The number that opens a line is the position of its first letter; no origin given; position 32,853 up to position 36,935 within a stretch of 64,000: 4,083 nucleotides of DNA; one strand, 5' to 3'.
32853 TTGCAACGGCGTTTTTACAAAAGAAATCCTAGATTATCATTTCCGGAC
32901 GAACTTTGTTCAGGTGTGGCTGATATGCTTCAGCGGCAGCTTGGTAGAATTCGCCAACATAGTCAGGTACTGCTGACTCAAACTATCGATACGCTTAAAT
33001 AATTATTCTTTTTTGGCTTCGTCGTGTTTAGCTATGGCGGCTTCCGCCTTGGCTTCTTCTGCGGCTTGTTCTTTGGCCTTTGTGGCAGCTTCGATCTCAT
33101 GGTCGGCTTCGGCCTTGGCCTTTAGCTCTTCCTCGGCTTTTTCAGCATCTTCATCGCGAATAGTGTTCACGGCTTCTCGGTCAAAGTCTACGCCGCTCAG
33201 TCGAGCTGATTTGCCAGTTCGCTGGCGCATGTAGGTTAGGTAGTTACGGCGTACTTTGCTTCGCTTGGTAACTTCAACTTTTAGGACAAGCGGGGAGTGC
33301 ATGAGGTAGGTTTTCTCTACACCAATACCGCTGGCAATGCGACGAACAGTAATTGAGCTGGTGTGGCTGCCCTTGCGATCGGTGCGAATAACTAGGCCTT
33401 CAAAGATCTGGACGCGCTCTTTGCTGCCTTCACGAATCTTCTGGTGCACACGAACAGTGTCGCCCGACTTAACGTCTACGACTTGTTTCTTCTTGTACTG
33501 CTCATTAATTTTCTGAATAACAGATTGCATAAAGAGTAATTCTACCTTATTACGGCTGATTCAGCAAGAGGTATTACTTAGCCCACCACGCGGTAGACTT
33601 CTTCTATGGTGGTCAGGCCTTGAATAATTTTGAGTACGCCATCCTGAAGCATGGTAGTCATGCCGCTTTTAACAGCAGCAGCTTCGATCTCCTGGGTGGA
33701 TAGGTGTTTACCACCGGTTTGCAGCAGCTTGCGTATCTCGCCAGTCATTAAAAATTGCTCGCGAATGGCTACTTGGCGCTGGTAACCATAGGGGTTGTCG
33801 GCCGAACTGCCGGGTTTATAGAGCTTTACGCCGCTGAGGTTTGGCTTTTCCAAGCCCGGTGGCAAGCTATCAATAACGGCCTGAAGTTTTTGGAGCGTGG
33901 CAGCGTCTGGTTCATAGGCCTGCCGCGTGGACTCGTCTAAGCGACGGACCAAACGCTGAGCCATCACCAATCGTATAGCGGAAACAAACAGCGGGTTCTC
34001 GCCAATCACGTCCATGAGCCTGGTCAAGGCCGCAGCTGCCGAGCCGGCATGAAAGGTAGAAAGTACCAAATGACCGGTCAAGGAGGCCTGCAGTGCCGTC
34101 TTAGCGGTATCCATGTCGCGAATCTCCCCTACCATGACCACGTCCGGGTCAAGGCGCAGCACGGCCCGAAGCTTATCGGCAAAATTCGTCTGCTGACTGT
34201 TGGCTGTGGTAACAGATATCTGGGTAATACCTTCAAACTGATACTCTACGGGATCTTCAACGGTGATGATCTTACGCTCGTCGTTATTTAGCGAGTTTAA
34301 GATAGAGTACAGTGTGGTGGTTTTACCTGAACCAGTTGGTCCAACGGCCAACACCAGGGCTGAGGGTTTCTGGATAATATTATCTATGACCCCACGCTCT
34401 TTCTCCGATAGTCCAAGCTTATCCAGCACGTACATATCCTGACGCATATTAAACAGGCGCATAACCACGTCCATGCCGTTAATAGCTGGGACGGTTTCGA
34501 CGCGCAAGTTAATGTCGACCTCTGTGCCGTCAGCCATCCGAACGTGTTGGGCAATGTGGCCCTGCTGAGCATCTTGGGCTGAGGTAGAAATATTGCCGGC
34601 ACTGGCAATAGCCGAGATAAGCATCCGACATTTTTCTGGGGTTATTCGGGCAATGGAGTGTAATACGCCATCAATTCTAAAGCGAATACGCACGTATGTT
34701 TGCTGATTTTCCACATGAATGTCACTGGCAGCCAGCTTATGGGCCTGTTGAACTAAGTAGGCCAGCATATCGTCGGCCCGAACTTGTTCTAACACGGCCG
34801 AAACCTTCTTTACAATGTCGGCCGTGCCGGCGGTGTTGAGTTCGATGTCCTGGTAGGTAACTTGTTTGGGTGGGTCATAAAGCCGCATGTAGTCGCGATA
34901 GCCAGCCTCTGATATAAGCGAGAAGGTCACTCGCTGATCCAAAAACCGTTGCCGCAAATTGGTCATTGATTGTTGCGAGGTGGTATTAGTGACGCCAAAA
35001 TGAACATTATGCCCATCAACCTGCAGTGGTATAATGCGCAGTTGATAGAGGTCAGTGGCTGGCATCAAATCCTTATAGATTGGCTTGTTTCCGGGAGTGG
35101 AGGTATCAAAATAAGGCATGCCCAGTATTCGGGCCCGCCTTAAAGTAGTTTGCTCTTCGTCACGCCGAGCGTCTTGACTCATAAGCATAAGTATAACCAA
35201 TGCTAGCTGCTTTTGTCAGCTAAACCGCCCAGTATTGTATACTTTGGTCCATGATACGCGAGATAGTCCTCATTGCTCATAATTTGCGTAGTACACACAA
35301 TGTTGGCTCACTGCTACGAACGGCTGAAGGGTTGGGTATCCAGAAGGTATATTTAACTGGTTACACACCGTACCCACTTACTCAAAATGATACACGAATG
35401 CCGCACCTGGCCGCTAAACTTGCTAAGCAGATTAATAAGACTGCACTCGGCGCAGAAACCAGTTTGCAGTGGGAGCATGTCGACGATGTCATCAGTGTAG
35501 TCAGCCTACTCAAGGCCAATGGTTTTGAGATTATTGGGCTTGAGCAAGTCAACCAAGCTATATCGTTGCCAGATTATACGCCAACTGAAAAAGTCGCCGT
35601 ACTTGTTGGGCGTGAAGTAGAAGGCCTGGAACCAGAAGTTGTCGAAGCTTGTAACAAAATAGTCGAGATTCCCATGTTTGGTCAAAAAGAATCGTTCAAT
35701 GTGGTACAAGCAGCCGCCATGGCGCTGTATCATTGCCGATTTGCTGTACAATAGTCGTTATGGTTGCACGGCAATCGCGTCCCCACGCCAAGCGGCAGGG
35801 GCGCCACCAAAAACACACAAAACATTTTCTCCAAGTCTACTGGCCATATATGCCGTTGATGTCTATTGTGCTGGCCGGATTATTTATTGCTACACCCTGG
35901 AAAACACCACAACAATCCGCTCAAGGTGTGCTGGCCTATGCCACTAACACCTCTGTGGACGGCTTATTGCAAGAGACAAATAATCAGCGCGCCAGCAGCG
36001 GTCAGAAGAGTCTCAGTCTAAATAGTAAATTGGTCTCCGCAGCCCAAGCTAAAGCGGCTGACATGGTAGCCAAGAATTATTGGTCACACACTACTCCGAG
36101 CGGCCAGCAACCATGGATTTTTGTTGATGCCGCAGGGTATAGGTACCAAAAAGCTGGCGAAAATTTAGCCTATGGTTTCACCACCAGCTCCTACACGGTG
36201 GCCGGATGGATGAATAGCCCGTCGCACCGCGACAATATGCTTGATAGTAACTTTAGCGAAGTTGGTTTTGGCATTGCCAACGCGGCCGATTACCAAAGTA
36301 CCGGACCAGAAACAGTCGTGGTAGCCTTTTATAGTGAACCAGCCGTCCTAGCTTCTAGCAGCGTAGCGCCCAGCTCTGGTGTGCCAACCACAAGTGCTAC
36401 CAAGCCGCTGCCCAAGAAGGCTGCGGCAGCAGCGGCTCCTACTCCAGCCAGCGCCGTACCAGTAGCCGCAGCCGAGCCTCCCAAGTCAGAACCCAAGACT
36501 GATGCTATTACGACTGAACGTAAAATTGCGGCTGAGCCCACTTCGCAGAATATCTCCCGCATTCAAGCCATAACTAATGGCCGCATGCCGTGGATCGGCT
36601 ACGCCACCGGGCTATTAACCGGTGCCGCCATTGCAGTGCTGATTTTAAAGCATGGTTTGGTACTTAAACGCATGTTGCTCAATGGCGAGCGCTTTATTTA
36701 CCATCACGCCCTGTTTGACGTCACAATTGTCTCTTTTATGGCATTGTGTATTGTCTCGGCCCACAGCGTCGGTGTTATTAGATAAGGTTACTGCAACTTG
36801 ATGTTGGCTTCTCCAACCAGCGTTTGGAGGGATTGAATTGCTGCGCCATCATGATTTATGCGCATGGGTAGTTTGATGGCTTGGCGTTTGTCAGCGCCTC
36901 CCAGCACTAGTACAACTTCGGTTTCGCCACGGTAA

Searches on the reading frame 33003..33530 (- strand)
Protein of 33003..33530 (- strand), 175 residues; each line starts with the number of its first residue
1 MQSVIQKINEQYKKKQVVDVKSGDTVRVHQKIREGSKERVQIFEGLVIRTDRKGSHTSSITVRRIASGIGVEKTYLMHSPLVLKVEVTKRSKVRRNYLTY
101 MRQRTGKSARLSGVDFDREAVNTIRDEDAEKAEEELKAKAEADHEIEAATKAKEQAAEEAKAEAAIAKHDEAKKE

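Call 7: search_protein_families(library=ncbifam, proteins=[window:33003-33530:-])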
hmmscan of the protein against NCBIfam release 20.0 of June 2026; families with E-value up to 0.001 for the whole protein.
window:33003-33530:- (175 aa): 1 family
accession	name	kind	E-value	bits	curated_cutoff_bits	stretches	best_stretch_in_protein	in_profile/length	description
TIGR01024.1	rplS_bact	equivalog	1.7e-34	118.4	90.7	1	3-111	2-110/114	50S ribosomal protein L19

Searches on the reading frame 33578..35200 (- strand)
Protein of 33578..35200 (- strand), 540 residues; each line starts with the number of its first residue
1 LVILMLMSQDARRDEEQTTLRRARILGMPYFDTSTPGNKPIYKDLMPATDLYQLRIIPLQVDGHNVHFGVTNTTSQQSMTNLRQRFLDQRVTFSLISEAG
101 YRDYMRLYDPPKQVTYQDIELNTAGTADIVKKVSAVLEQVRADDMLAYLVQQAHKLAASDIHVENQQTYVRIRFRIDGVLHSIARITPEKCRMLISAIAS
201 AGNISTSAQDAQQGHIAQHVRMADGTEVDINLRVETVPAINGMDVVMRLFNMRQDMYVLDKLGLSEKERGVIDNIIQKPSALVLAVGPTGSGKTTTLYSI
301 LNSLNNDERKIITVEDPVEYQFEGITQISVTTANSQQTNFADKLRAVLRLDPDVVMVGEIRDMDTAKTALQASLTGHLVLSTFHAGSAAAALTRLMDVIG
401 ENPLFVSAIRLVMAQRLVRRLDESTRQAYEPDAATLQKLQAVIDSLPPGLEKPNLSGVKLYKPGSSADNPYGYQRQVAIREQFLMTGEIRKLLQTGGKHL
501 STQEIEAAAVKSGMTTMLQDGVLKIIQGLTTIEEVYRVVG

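Call 7: search_protein_families(library=ncbifam, proteins=[window:33578-35200:-])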
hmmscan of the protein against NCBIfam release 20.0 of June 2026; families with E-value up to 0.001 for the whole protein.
window:33578-35200:- (540 aa): 18 families
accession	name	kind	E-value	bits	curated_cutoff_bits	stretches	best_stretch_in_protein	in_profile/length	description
TIGR02533.1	type_II_gspE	equivalog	8.3e-107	357.8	630.25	1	53-538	11-485/486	type II secretion system ATPase GspE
TIGR02538.1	type_IV_pilB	equivalog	2.3e-96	323.6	675.65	1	9-538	37-561/564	type IV-A pilus assembly ATPase PilB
NF007755.0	PRK10436.1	equivalog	3e-87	293.2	617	1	57-540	20-460/465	type II secretion system protein GspE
NF053534.1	T4PilAsmATPsTfpB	equivalog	4.1e-85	286.3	850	1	54-539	105-582/584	type IV pilus assembly ATPase TfpB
NF041000.1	ATPase_ComGA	equivalog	9.4e-60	201.9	300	1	149-419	3-266/267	competence type IV pilus ATPase ComGA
TIGR01420.1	pilT_fam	subfamily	6.3e-49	167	319.1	1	146-422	2-272/343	PilT/PilU family type 4a pilus ATPase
TIGR02524.1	dot_icm_DotB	equivalog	2.7e-29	102.5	463.3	1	147-424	7-291/358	Dot/Icm type IV secretion system ATPase DotB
TIGR02525.1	plasmid_TraJ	equivalog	2.2e-26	92.7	368.3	1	243-428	118-307/372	plasmid transfer ATPase TraJ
NF058587.1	archaellum_moto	equivalog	1.3e-21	77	550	1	283-427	278-426/527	archaellum flagellar ATPase motor FlaI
TIGR02782.1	TrbB_P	equivalog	2.4e-20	73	304.55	1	249-402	109-259/303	P-type conjugative transfer ATPase TrbB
TIGR02788.1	VirB11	equivalog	1.5e-18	66.9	249.95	1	274-402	139-269/308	P-type DNA transfer ATPase VirB11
NF010407.0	PRK13833.1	subfamily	3.5e-16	59.5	499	1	253-401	119-265/323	conjugal transfer protein TrbB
NF010469.0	PRK13894.1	subfamily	1.4e-15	57.5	508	1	256-409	127-278/320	conjugal transfer ATPase TrbB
TIGR03819.1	heli_sec_ATPase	hypoth_equivalog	6.4e-15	55.2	373.15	1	120-396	29-298/340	TadA family conjugal transfer-associated ATPase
NF053672.1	bindosome_BasE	exception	1.6e-14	53.6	1000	1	269-422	259-414/512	bindosome assembly system ATPase subunit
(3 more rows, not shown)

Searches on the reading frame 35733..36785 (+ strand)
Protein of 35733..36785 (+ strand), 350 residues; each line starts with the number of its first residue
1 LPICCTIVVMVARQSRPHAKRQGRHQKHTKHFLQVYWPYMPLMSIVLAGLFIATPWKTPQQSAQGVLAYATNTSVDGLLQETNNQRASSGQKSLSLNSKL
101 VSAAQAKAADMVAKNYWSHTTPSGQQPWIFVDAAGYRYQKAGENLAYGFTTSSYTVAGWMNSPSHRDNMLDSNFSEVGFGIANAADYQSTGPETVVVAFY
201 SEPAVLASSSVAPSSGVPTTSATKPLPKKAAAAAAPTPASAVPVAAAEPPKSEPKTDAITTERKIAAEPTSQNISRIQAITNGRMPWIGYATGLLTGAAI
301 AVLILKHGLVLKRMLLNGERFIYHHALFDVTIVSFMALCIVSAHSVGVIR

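Call 11: search_protein_families(library=ncbifam, proteins=[window:35733-36785:+], max_evalue=0.00001)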
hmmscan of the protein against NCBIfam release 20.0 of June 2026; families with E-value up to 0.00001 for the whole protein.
window:35733-36785:+ (350 aa): 2 families
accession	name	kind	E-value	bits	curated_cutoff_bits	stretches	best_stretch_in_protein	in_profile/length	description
TIGR02909.1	spore_YkwD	subfamily_domain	4.5e-28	97.7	171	1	78-188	8-118/127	uncharacterized protein, YkwD family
NF052539.1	DivAsocLipDalA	equivalog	2.4e-17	63.3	200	1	77-181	50-154/169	divisome-associated lipoprotein DalA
